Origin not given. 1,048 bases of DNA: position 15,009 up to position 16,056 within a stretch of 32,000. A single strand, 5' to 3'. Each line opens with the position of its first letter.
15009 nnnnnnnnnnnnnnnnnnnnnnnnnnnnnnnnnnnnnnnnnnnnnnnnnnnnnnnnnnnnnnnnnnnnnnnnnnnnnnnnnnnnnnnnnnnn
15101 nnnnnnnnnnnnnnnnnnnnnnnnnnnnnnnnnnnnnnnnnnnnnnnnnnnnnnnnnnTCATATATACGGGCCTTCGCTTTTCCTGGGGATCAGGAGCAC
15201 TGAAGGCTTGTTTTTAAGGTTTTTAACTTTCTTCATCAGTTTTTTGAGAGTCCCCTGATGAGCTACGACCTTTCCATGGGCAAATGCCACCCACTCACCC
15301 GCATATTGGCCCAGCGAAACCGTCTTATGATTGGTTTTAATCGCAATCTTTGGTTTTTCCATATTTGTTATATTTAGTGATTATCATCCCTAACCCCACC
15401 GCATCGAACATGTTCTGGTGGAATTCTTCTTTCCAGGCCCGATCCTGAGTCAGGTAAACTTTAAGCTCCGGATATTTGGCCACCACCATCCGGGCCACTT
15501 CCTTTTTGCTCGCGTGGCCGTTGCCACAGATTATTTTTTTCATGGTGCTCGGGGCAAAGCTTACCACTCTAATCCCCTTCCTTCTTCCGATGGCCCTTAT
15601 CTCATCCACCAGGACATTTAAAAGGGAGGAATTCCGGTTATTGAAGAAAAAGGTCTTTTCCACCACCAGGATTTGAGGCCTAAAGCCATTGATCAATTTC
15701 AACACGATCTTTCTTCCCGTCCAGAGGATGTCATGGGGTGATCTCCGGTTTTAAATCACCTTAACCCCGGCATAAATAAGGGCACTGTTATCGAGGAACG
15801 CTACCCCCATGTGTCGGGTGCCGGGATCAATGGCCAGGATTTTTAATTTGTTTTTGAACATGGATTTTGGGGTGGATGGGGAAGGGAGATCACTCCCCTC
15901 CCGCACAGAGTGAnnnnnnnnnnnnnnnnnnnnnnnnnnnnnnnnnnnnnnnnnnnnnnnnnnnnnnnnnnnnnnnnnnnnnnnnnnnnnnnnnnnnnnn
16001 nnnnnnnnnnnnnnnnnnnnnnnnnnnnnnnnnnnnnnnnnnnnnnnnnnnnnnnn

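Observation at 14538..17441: Compact six-gene minus-strand module: XRE, wHTH Rep-like, RuvC-like x2, DUF5678, retropepsin-like protease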

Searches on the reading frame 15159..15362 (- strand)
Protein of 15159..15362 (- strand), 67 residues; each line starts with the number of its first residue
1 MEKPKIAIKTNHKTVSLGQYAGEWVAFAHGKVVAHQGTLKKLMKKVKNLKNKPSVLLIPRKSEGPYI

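Call 3: search_protein_families(library=pfam, proteins=[window:15159-15362:-], max_evalue=1)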
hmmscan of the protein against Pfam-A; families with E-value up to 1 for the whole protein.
window:15159-15362:- (67 aa): 1 family
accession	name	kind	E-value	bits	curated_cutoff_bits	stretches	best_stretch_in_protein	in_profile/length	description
PF18929.5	DUF5678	-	1.6e-11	44.2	23.2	1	17-61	3-49/49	Family of unknown function (DUF5678)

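Call 17: search_protein_families(library=padloc, proteins=[window:15159-15362:-], max_evalue=0.01)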
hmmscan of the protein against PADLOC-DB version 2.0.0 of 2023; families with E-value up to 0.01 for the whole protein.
window:15159-15362:- (67 aa): 0 families

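Call 18: search_protein_families(library=phrogs, proteins=[window:15159-15362:-], max_evalue=0.01)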
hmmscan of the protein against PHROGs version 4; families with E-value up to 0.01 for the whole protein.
window:15159-15362:- (67 aa): 0 families

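Call 58: search_protein_families(library=ncbifam, proteins=[window:15159-15362:-], max_evalue=0.01)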
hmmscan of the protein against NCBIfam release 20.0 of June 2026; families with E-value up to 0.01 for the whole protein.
window:15159-15362:- (67 aa): 0 families

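Call 71: find_homologous_proteins(query=window:15159-15362:-, max_evalue=0.001)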
Query window:15159-15362:- (67 aa): 16 proteins with E <= 0.001 among 16 candidates.
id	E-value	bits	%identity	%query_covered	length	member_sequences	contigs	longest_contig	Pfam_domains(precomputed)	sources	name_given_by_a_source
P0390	1.1e-36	140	100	100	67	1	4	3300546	PF18929.6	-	-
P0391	1.8e-25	105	83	90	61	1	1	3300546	PF18929.6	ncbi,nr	ncbi:MAG: DUF5678 domain-containing protein [Thermodesulfobacteriota bacterium]|nr:MAG: DUF5678 doma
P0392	2.9e-24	101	69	100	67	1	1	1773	PF18929.6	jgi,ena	-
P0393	2.9e-23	98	69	100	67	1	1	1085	PF18929.6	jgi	jgi:hypothetical protein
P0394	3.3e-23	98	69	100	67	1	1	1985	PF18929.6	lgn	-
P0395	4.4e-23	98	61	100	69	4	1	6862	PF18929.6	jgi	-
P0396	5.6e-23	97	71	99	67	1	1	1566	PF18929.6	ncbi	-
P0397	6.3e-23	97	70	100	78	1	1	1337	PF18929.6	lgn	-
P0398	8.1e-23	97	67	100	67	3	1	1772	PF18929.6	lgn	-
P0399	2.8e-22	95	66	100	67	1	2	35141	PF18929.6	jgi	-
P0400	7.0e-22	94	66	100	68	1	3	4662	PF18929.6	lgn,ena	-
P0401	1.0e-21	93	66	100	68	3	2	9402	PF18929.6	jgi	jgi:peptidyl-tRNA hydrolase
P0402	1.0e-21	93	64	100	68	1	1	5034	PF18929.6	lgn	-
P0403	2.7e-20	89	65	97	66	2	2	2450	PF18929.6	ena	-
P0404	7.0e-20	88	58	100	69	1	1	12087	PF18929.6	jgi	-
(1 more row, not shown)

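Call 84: predict_structure(alignment_id=A2)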
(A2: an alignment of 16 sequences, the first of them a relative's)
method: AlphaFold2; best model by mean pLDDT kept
length: 67 residues; sequences in the alignment: 16
mean_pLDDT: 74.6   pTM: 0.56
mean pLDDT of the five models: 74.6, 71.6, 62.0, 50.7, 47.8
residues with pLDDT >= 90: 14; 70-90: 31; 50-70: 9; < 50: 13
segments of 3 or more residues with pLDDT < 50: 1-7, 9-13
pLDDT, mean of each block of 10 residues (from residue 1): 45 63 87 90 89 86 58
secondary structure, 60 per line:
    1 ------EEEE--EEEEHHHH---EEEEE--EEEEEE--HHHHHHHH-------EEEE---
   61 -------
elements in order: E7-10 E13-16 H17-20 E24-28 E31-36 H39-46 E54-57

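Call 88: fold_search(model_id=the predicted structure, library=pdb)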
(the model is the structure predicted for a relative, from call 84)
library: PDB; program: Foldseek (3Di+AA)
matches with E <= 10: 95; with E <= 0.001: 0
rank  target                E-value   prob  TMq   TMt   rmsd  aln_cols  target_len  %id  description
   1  4off                  2.0e+00  0.12  0.35  0.20   5.8        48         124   14  Crystal structure of apo carboxy cGMP binding domain of Plasmodium falciparum PKG (released 2015-01-21)
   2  8jsk_A                3.2e+00  0.12  0.35  0.17   5.1        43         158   14  Crystal structure of an N-terminal cyclic nucleotide-binding domain of a PycTIR from Pseudovibrio sp. in complex with  (released 2024-07-03)
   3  2ygl_B                3.5e+00  0.01  0.21  0.05  12.4        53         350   17  The X-ray crystal structure of tandem CBM51 modules of Sp3GH98, the family 98 glycoside hydrolase from Streptococcus p (released 2011-06-22)
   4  5c8w_A                3.7e+00  0.10  0.33  0.21   4.4        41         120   22  PKG II's Amino Terminal Cyclic Nucleotide Binding Domain (CNB-A) in a complex with cGMP (released 2016-01-20)
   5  5v35                  3.7e+00  0.02  0.27  0.14   9.3        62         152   13  Crystal structure of V71F mutant of the FKBP domain of human aryl hydrocarbon receptor-interacting protein-like 1 (AIPL1 (released 2017-07-26)
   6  5c8w_B                4.0e+00  0.09  0.34  0.21   4.5        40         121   20  PKG II's Amino Terminal Cyclic Nucleotide Binding Domain (CNB-A) in a complex with cGMP (released 2016-01-20)
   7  2ygl_A                4.0e+00  0.01  0.13  0.04  12.3        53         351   17  The X-ray crystal structure of tandem CBM51 modules of Sp3GH98, the family 98 glycoside hydrolase from Streptococcus p (released 2011-06-22)
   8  8coe_C                4.0e+00  0.01  0.13  0.03  13.1        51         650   10  complement C5 in complex with the LCP0195 nanobody (released 2024-01-03)
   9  5c8w_F                4.2e+00  0.09  0.33  0.21   4.4        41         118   22  PKG II's Amino Terminal Cyclic Nucleotide Binding Domain (CNB-A) in a complex with cGMP (released 2016-01-20)
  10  2ygm_B                4.5e+00  0.02  0.22  0.04  12.4        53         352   17  THE X-RAY CRYSTAL STRUCTURE OF TANDEM CBM51 MODULES OF SP3GH98, THE FAMILY 98 GLYCOSIDE HYDROLASE FROM STREPTOCOCCUS P (released 2011-06-22)
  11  7ypb_D                4.8e+00  0.06  0.31  0.03   4.6        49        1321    6  Cryo-EM structure of Escherichia coli release complex of transcription termination (TTC-release) (released 2022-11-16)
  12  2xbz_A                4.8e+00  0.03  0.22  0.12  11.2        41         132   15  Multiple oligomeric forms of the Pseudomonas aeruginosa RetS sensor domain modulate accessibility to the ligand-bindin (released 2010-06-30)
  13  3prb_A                4.8e+00  0.02  0.16  0.07   9.0        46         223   22  Structural analysis of protein folding by the Methanococcus jannaschii chaperone FKBP26 (released 2011-01-19)
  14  3prb_B                4.8e+00  0.02  0.17  0.07   9.1        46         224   22  Structural analysis of protein folding by the Methanococcus jannaschii chaperone FKBP26 (released 2011-01-19)
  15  4llo_G                5.2e+00  0.08  0.35  0.15   6.1        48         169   14  Structure of the eag domain-CNBHD complex of the mouse EAG1 channel (released 2013-08-28)
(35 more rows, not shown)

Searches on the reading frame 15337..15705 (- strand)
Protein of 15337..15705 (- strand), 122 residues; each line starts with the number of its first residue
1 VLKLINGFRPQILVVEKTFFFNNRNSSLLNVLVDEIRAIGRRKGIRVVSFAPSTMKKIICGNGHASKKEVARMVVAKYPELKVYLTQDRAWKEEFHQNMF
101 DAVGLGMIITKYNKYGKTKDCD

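Call 3: search_protein_families(library=pfam, proteins=[window:15337-15705:-], max_evalue=1)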
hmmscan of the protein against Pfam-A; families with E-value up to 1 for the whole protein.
window:15337-15705:- (122 aa): 1 family
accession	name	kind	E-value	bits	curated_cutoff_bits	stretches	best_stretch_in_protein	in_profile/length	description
PF02075.23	RuvC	-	2.1e-08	34.6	22.2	1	3-75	51-124/148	Crossover junction endodeoxyribonuclease RuvC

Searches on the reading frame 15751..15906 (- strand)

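Call 3: search_protein_families(library=pfam, proteins=[window:15751-15906:-], max_evalue=1)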
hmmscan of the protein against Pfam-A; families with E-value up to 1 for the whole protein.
window:15751-15906:- (51 aa): 2 families
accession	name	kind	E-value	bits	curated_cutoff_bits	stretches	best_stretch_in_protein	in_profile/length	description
PF03652.20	RuvX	-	0.017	15.9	29.2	1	22-50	2-30/134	Holliday junction resolvase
PF14239.11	RRXRR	-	0.3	11.4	25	1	23-46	53-76/174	RRXRR protein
